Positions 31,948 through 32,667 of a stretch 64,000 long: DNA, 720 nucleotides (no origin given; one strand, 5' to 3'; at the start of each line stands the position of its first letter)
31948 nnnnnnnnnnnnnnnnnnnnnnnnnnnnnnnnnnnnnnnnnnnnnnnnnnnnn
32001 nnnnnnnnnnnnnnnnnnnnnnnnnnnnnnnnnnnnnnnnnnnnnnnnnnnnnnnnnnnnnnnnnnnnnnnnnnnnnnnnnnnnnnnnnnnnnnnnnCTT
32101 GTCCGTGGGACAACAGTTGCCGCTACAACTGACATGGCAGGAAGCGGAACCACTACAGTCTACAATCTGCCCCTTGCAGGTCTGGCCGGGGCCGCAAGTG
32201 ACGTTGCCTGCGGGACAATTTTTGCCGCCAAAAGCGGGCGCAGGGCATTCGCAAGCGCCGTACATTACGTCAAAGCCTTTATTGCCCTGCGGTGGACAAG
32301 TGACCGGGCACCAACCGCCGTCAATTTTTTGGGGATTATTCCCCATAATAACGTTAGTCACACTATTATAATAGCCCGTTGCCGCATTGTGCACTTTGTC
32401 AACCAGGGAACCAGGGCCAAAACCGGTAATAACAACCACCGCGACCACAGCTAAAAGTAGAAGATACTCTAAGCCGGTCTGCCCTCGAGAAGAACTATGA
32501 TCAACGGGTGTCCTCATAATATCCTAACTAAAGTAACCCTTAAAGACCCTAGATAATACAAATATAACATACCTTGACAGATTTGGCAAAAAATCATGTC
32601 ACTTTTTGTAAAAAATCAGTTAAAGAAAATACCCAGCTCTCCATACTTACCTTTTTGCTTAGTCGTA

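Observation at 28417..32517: Monocistronic 1366-aa, ~12% Cys protein led by a Flp/class-III prepilin signal: a 'giant pilin' or pilus-tip adhesin candidate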

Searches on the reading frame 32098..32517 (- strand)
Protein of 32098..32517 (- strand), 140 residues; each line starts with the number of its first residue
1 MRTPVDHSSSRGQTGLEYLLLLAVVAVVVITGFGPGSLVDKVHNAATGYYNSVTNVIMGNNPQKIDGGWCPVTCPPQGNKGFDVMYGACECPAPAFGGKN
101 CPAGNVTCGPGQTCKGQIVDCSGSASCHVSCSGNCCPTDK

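Call 31: search_protein_representatives(alignment_id=A1)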
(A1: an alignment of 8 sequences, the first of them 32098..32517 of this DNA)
Query: 8 sequences, 145 profile positions. Proteins with E-value up to 0.001 (for the whole library): 294; up to 1e-10: 121; up to 1e-30: 41. The best 150 are listed.
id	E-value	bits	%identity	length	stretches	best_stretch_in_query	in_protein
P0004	5.8e-70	250.2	-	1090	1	3-145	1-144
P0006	1.1e-64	233.1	-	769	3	1-145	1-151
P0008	1.9e-63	229.0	-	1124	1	8-145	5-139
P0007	3.7e-62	224.8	-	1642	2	1-145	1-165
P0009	9.9e-60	217.0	-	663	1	1-145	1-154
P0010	3.2e-57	208.8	-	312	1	1-145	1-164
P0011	1.5e-55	203.5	-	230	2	2-145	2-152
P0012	1.7e-54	200.0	-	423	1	1-145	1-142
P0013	3.2e-54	199.1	-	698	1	1-144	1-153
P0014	1.5e-52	193.7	-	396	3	1-145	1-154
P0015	1.0e-50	187.8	-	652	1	1-145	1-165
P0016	1.9e-50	186.9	-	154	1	2-143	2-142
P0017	2.0e-50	186.8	-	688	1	1-145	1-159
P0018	8.7e-50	184.7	-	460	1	3-139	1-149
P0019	3.9e-49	182.6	-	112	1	1-115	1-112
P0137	2.0e-09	53.8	-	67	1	1-63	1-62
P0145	1.4e-08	51.1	-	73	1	5-65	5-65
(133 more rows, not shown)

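Call 34: find_related_loci(query=A1, collection=genome_contigs, flank=10000)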
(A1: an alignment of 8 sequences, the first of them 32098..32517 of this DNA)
Query A1 (140 aa) in genome_contigs; peptide patterns used: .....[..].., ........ (x = any residue, [..] = any of these).
49 stretches matched a pattern; 21 encode a relative of the query (tblastn E <= 1e-3); 21 distinct loci.
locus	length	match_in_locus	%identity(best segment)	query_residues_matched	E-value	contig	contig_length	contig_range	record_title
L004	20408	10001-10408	69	1-136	2e-49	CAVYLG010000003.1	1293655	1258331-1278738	MAG: Candidatus Omnitrophota bacterium isolate MFD01476.bin.2.120 genome assembly, contig: contig_16581, whole genome sh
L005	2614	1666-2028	72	1-121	5e-48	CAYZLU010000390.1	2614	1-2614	MAG TPA_asm: uncultured Planctomycetales bacterium isolate binchicken_co241_372 genome assembly, contig: NODE_60691_leng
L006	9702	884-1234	58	10-127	7e-42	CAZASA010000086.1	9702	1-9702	MAG TPA_asm: uncultured Planctomycetales bacterium isolate binchicken_co241_31 genome assembly, contig: NODE_7265_length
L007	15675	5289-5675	57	1-126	7e-39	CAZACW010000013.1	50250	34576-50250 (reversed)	MAG TPA_asm: uncultured Planctomycetales bacterium isolate SRP273308_co1_408 genome assembly, contig: NODE_685_length_50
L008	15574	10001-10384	58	1-122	8e-36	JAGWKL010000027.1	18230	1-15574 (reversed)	MAG: Candidatus Omnitrophota bacterium isolate REEB160 contig-150_3524, whole genome shotgun sequence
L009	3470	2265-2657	55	1-127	3e-35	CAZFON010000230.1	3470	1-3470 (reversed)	MAG TPA_asm: uncultured Planctomycetales bacterium isolate binchicken_co50_257 genome assembly, contig: NODE_45272_lengt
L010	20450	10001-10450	53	1-127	1e-33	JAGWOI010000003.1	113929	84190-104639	MAG: Candidatus Omnitrophota bacterium isolate REEB252 contig-150_175, whole genome shotgun sequence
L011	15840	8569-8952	56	1-127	5e-33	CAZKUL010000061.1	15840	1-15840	MAG TPA_asm: uncultured Planctomycetales bacterium isolate binchicken_co241_121 genome assembly, contig: NODE_3594_lengt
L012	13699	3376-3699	61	1-109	3e-32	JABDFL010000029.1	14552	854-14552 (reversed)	MAG: Candidatus Omnitrophota bacterium isolate BWOrgControl_Nextera26_MAG2 3300020977.a:Ga0206818_1130, whole genome sho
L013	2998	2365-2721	59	11-125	4e-29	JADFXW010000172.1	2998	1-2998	MAG: Candidatus Omnitrophota bacterium isolate nDJH2bin13 nDJH2_bin13_NODE_172_length_2998_cov_1.856496, whole genome sh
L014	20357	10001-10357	58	1-108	6e-28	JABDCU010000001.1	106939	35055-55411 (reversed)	MAG: Candidatus Omnitrophota bacterium isolate BWMinControl_Nextera19_MAG3 3300020833.a:Ga0206995_1001, whole genome sho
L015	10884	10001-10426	43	4-135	2e-26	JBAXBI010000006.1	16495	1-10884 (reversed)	MAG: Candidatus Omnitrophota bacterium isolate ELA163 MAG163_6, whole genome shotgun sequence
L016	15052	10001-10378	44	12-139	6e-26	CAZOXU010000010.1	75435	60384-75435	MAG TPA_asm: uncultured Planctomycetales bacterium isolate SRP278252_co2_25 genome assembly, contig: NODE_509_length_754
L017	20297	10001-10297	46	10-110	1e-24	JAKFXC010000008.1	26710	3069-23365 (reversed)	MAG: Candidatus Omnitrophota bacterium isolate ND2_Bin_17 ND2_0000172, whole genome shotgun sequence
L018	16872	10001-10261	49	11-101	1e-23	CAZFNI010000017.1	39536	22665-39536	MAG TPA_asm: uncultured Planctomycetales bacterium isolate SRP342105_co1_465 genome assembly, contig: NODE_1270_length_3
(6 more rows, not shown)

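Call 44: search_protein_families(library=pfam, alignment_id=A3, max_evalue=0.1)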
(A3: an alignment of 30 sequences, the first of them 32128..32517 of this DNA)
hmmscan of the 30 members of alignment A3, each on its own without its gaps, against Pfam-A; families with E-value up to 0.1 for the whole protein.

A. member 1, window:32128-32517:- (130 aa): 1 family
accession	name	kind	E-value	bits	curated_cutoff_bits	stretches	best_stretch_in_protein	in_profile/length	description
PF04021.17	Class_IIIsignal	-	7.4e-05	23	23.7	1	10-30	1-21/27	Class III signal peptide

B. families by the number of members that match (of 30 scanned): 10 families
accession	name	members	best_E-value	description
PF04021.17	Class_IIIsignal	24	1.1e-06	Class III signal peptide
PF04964.19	Flp_Fap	10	8.3e-05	Flp/Fap pilin component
PF00090.25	TSP_1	7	8.3e-08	Thrombospondin type 1 domain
PF19028.6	TSP1_spondin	4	4.4e-05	Spondin-like TSP1 domain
PF19030.6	TSP1_ADAMTS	1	0.01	Thrombospondin type 1 domain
PF06687.17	SUR7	1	0.029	SUR7/PalI family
PF19035.6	TSP1_CCN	1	0.035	CCN3 Nov like TSP1 domain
PF14670.12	FXa_inhibition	1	0.039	Coagulation Factor Xa inhibitory site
PF19055.6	ABC2_membrane_7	1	0.064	ABC-2 type transporter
PF19151.5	Sublancin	1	0.078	Sublancin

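Call 49: predict_structure(alignment_id=A3)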
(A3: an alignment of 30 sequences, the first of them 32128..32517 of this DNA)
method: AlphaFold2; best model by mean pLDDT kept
length: 130 residues; sequences in the alignment: 30
mean_pLDDT: 82.3   pTM: 0.49
mean pLDDT of the five models: 82.3, 81.0, 80.6, 80.0, 79.7
residues with pLDDT >= 90: 26; 70-90: 91; 50-70: 13; < 50: 0
segments of 3 or more residues with pLDDT < 50: none
pLDDT, mean of each block of 10 residues (from residue 1): 62 85 93 79 75 76 88 88 90 89 84 89 74
secondary structure, 60 per line:
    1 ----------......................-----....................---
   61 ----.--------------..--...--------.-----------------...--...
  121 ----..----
elements in order: H11-32 H38-57 E84-86 E113-115 E118-120

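Call 52: fold_search(model_id=the predicted structure, library=pdb)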
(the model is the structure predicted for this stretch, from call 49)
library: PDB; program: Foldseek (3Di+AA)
matches with E <= 10: 23; with E <= 0.001: 0
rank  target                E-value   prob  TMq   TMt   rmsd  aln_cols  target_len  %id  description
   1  7yyk                  1.2e-01  0.82  0.23  0.26   6.6        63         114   30  Crystal structure of the O-fucosylated form of TSRs1-3 from the human thrombospondin 1 (released 2022-05-25)
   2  3r6b                  1.5e-01  0.72  0.22  0.25   6.5        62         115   31  Crystal Structure of Thrombospondin-1 TSR Domains 2 and 3 (released 2011-08-10)
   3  1lsl                  2.1e-01  0.60  0.23  0.26   6.8        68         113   31  Crystal Structure of the Thrombospondin-1 Type 1 Repeats (released 2002-12-18)
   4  6ruv_X                4.7e-01  0.18  0.18  0.15   8.6        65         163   26  Structure of the SCIN stabilized C3bBb convertase bound to Properdin and a the non-inhibitory nanobody hFPNb1 (released 2019-08-21)
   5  3ghn_A                5.0e-01  0.44  0.28  0.12   6.4        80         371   15  Crystal structure of the exosite-containing fragment of human ADAMTS13 (form-2) (released 2009-10-27)
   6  6ool_A                7.3e-01  0.60  0.20  0.11   5.1        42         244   28  Structural elucidation of the Ectodomain of mouse UNC5H2 (released 2020-04-29)
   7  6s08_A                1.1e+00  0.25  0.22  0.14   6.7        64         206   25  Crystal Structure of Properdin (TSR domains N1 & 456) (released 2019-09-04)
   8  6s0b_A                1.1e+00  0.16  0.20  0.13   7.0        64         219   26  Crystal Structure of Properdin in complex with the CTC domain of C3/C3b (released 2019-09-04)
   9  5ftt_E                1.2e+00  0.47  0.20  0.10   5.7        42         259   28  Octameric complex of Latrophilin 3 (Lec, Olf) , Unc5D (Ig, Ig2, TSP1) and FLRT2 (LRR) (released 2016-05-04)
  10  6rv6_A                1.3e+00  0.13  0.19  0.15   8.0        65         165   28  Structure of properdin lacking TSR3 based on anomalous data (released 2019-08-21)
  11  6rus_A                1.3e+00  0.07  0.15  0.10   8.6        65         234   28  Structure of a functional properdin monomer (released 2019-08-21)
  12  5ftt_A                1.5e+00  0.41  0.20  0.10   5.6        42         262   28  Octameric complex of Latrophilin 3 (Lec, Olf) , Unc5D (Ig, Ig2, TSP1) and FLRT2 (LRR) (released 2016-05-04)
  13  8b0f_C                1.5e+00  0.30  0.21  0.05   5.6        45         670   36  CryoEM structure of C5b8-CD59 (released 2023-02-22)
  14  6s0a_A                1.7e+00  0.14  0.21  0.15   6.4        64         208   26  Crystal Structure of Properdin (TSR domains N12 & 456) (released 2019-09-04)
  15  7za1_E                1.8e+00  0.33  0.20  0.11   5.5        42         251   28  GPC3-Unc5D octamer structure and role in cell migration (released 2022-11-02)
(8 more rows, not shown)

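Call 73: find_encoding_contigs(protein=P0137, flank=10000, max_places=3)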
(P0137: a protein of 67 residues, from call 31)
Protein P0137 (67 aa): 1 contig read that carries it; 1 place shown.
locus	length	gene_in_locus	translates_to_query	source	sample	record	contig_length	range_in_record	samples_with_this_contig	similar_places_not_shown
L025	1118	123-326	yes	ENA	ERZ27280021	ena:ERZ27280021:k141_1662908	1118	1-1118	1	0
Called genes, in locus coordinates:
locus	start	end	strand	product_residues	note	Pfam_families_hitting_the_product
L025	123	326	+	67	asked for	-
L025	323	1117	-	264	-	?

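Call 74: find_encoding_contigs(protein=P0145, flank=10000, max_places=3)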
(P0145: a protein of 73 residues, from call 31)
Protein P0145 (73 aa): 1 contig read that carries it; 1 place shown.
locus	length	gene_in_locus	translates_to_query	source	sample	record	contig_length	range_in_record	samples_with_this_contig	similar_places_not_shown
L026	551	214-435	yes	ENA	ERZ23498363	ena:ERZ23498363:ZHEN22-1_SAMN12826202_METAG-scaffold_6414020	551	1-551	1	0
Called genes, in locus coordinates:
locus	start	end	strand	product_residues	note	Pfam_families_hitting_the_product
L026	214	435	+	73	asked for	-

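Call 102: search_protein_families(library=pfam, proteins=[L017:526-2187:-, L017:3076-4302:-, L017:4299-5828:-, L017:6131-8656:-, L017:8717-9916:+, L017:9974-11047:+, L017:11051-11854:-, L017:11968-13002:-, L017:13889-15094:-, L017:14985-18116:-], max_evalue=0.001)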
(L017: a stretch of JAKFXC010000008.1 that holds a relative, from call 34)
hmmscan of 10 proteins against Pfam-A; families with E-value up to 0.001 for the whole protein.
L017:526-2187:- (553 aa): 9 families
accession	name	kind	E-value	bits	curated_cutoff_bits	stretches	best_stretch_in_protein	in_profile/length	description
PF00437.27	T2SSE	-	4.9e-99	331.9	24.9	1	174-550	8-370/370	Type II/IV secretion system protein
PF05157.20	MshEN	-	5.6e-06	26.7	23.1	1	87-163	9-87/90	MshEN domain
PF13604.12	AAA_30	-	5.1e-05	23.5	27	1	292-340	2-50/191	AAA domain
PF13086.12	AAA_11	-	0.0001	22.6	27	1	293-339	3-55/257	AAA domain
PF13476.12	AAA_23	-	0.00015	22.9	27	1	308-329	19-40/201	AAA domain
PF13401.12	AAA_22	-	0.00026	21.7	27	0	307-345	4-42/130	AAA domain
PF20720.3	nSTAND3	-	0.00065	19.9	27.2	0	306-348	15-57/155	Novel STAND NTPase 3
PF00004.35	AAA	-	0.00076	20.4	21.2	0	312-387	2-67/131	ATPase family associated with various cellular activities (AAA)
PF13245.12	AAA_19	-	0.00091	19.9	25.1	0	305-339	8-44/134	AAA domain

L017:3076-4302:- (408 aa): 0 families

L017:4299-5828:- (509 aa): 2 families
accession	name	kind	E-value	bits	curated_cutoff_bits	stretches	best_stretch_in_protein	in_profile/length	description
PF00263.26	Secretin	-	1.3e-33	116.5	27.5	1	340-507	1-166/169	Bacterial type II and III secretion system protein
PF03958.22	Secretin_N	-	5.8e-05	23.7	28.2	1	214-260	13-66/69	Bacterial type II/III secretion system short domain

L017:6131-8656:- (841 aa): 4 families
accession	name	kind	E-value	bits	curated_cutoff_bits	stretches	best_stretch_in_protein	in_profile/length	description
PF19044.6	P-loop_TraG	-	5.6e-41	141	25.8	1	466-836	29-412/413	TraG P-loop domain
PF11130.14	TraC_F_IV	-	1.2e-28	100.7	28.1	1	38-409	1-375/375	TraC protein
PF12846.13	AAA_10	-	2.6e-09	37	27.5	1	656-732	218-292/362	AAA-like domain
PF10412.15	TrwB_AAD_bind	-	0.00023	20.6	20.5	0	669-751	233-314/387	Type IV secretion-system coupling protein DNA-binding domain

L017:8717-9916:+ (399 aa): 0 families

L017:9974-11047:+ (357 aa): 0 families

L017:11051-11854:- (267 aa): 1 family
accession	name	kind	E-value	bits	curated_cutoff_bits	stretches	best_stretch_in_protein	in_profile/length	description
PF03976.20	PPK2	-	3.6e-68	230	22.3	1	30-252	4-225/229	Polyphosphate kinase 2 (PPK2)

L017:11968-13002:- (344 aa): 1 family
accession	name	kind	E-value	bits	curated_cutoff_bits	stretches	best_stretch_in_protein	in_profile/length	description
PF00762.24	Ferrochelatase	-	1.3e-102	343.5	27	1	9-342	1-315/317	Ferrochelatase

L017:13889-15094:- (401 aa): 2 families
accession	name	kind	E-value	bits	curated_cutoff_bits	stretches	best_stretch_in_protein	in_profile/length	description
PF00268.27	Ribonuc_red_sm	-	1.1e-87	294.5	33.6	1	83-369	2-281/281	Ribonucleotide reductase, small chain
PF08321.18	PPP5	-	0.00017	22.2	23.5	0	163-205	3-45/93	PPP5 TPR repeat region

L017:14985-18116:- (1043 aa): 3 families
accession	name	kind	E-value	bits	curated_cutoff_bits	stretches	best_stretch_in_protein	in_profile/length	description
PF02867.20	Ribonuc_red_lgC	-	1.8e-194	647.7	23.9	1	455-990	1-523/523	Ribonucleotide reductase, barrel domain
PF03477.21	ATP-cone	-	4.9e-35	120.4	25.8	2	123-217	2-87/88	ATP cone domain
PF00317.26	Ribonuc_red_lgN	-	9.3e-24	83.7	28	1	377-451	2-76/77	Ribonucleotide reductase, all-alpha domain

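Call 103: search_protein_families(library=pfam, proteins=[L017:2126-2602:-, L017:2592-3098:-, L017:3076-4302:-, L017:5692-6141:-, L017:8717-9916:+, L017:9974-11047:+, L017:13500-13880:-, L017:18237-18851:-, L017:18887-19420:-, L017:19485-20147:-], max_evalue=1)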
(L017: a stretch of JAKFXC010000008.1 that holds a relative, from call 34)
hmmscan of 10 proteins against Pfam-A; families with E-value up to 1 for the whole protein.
L017:2126-2602:- (158 aa): 3 families
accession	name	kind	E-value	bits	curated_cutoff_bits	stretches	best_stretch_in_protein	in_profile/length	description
PF16537.11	T2SSB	-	0.00042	20.3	28.4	1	115-148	22-53/60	Type II secretion system protein B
PF07798.16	CCDC90-like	-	0.0015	18.9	33.5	1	34-87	87-140/175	Coiled-coil domain-containing protein 90-like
PF11356.14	T2SSC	-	0.034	14.4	27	1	96-151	79-136/141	Type II secretion system protein C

L017:2592-3098:- (168 aa): 0 families

L017:3076-4302:- (408 aa): 1 family
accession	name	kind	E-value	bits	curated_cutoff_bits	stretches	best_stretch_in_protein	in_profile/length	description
PF10736.14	DUF2527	-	0.27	11.5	25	1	280-291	4-15/38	Protein of unknown function (DUF2627)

L017:5692-6141:- (149 aa): 0 families

L017:8717-9916:+ (399 aa): 2 families
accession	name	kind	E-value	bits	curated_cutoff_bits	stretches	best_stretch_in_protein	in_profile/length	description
PF05964.19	FYRN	-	0.0077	16.3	24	1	251-281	4-37/60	F/Y-rich N-terminus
PF07160.18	SKA1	-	0.13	12.5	29.6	1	75-137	88-152/243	Spindle and kinetochore-associated protein 1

L017:9974-11047:+ (357 aa): 9 families
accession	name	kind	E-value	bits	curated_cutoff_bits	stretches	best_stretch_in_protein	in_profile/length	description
PF04021.17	Class_IIIsignal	-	0.0024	18.2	23.7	1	11-33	2-24/27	Class III signal peptide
PF00090.25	TSP_1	-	0.003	18.2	21.6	1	112-150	2-49/49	Thrombospondin type 1 domain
PF17996.7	CE2_N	-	0.013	16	27.9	1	260-305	40-87/108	Carbohydrate esterase 2 N-terminal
PF07691.17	PA14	-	0.015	15.5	24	1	244-277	52-85/147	PA14 domain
PF03422.21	CBM_6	-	0.018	15.8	28.9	1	262-305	68-113/125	Carbohydrate binding module (family 6)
PF10528.15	GLEYA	-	0.092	13.5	26.2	1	246-304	9-68/91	GLEYA domain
PF08308.17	PEGA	-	0.18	12.1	20.8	1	265-298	14-41/71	PEGA domain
PF21557.3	RhaB_D2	-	0.22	11.8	27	1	246-303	32-90/172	Alpha-L-rhamnosidase, domain D2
PF01833.30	TIG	-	0.61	10.6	20.9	1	258-302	26-72/84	IPT/TIG domain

L017:13500-13880:- (126 aa): 1 family
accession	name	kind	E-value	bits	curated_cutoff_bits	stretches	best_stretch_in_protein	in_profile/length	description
PF01124.23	MAPEG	-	4.2e-25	88.8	23.4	1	4-125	2-129/129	MAPEG family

L017:18237-18851:- (204 aa): 2 families
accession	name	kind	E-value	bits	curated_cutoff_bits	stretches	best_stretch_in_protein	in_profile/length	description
PF02777.23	Sod_Fe_C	-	2.4e-44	150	20.9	1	97-198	1-102/102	Iron/manganese superoxide dismutases, C-terminal domain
PF00081.27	Sod_Fe_N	-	4.6e-32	110.8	27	1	3-88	2-80/82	Iron/manganese superoxide dismutases, alpha-hairpin domain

L017:18887-19420:- (177 aa): 2 families
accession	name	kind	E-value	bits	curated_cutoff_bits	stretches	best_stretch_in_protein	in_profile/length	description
PF08534.16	Redoxin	-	2.2e-32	112.3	26.6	1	24-163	1-148/148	Redoxin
PF00578.27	AhpC-TSA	-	6e-22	78.3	26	1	25-146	1-123/124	AhpC/TSA family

L017:19485-20147:- (220 aa): 2 families
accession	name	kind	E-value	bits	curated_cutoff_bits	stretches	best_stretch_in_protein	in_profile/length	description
PF00230.25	MIP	-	9.1e-55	186.3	25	1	4-214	9-222/222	Major intrinsic protein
PF15033.11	Kinocilin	-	0.12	12.5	27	1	132-184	18-70/123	Kinocilin protein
